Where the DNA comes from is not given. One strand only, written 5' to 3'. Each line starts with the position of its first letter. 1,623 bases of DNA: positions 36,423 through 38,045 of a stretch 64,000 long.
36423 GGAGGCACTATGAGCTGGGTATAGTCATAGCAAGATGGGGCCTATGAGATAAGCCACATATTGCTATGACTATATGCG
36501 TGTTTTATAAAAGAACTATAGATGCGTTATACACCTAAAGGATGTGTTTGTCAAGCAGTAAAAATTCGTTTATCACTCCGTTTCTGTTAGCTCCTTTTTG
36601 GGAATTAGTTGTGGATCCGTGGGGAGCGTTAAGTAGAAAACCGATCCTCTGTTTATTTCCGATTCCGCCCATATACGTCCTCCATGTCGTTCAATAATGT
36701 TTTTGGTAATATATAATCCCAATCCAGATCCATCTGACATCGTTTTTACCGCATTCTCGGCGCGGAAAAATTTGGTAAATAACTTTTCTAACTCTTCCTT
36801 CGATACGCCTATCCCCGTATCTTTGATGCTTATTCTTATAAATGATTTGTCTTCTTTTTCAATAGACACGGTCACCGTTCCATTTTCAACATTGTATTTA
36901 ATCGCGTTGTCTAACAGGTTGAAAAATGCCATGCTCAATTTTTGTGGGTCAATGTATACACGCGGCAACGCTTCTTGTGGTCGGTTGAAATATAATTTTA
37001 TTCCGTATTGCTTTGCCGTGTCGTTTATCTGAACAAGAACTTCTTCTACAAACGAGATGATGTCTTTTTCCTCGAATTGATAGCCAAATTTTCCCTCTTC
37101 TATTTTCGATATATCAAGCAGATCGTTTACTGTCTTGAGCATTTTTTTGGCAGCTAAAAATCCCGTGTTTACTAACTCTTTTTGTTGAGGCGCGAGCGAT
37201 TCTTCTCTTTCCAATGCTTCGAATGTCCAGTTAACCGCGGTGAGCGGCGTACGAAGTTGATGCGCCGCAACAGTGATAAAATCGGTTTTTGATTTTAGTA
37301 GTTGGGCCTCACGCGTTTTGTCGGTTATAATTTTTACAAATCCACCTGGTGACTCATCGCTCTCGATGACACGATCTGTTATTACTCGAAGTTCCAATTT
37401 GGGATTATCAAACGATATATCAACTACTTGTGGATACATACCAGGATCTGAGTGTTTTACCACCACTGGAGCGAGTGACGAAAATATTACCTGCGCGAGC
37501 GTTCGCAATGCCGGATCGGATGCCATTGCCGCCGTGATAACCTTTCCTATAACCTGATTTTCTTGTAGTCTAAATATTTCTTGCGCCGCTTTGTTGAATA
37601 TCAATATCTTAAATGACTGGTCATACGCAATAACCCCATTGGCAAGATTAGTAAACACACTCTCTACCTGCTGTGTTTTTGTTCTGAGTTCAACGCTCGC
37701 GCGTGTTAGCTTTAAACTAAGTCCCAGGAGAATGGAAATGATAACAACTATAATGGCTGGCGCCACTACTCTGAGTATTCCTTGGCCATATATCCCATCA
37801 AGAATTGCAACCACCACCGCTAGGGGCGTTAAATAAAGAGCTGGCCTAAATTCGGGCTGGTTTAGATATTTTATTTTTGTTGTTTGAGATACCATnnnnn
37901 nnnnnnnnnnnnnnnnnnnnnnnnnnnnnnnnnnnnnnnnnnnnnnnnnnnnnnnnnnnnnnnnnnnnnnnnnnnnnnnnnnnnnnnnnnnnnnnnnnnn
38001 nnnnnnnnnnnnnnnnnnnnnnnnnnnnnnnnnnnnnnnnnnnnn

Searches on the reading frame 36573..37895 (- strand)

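Call 68: search_protein_families(library=pfam, proteins=[window:36573-37895:-], max_evalue=0.00001)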
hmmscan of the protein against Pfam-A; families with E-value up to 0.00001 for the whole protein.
window:36573-37895:- (440 aa): 2 families
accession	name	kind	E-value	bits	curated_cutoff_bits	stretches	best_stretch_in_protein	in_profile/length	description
PF02518.31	HATPase_c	-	6.1e-30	104.4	26.4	1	316-427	2-110/111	Histidine kinase-, DNA gyrase B-, and HSP90-like ATPase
PF00512.31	HisKA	-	4.6e-15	55.8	26.9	1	203-268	2-66/66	His Kinase A (phospho-acceptor) domain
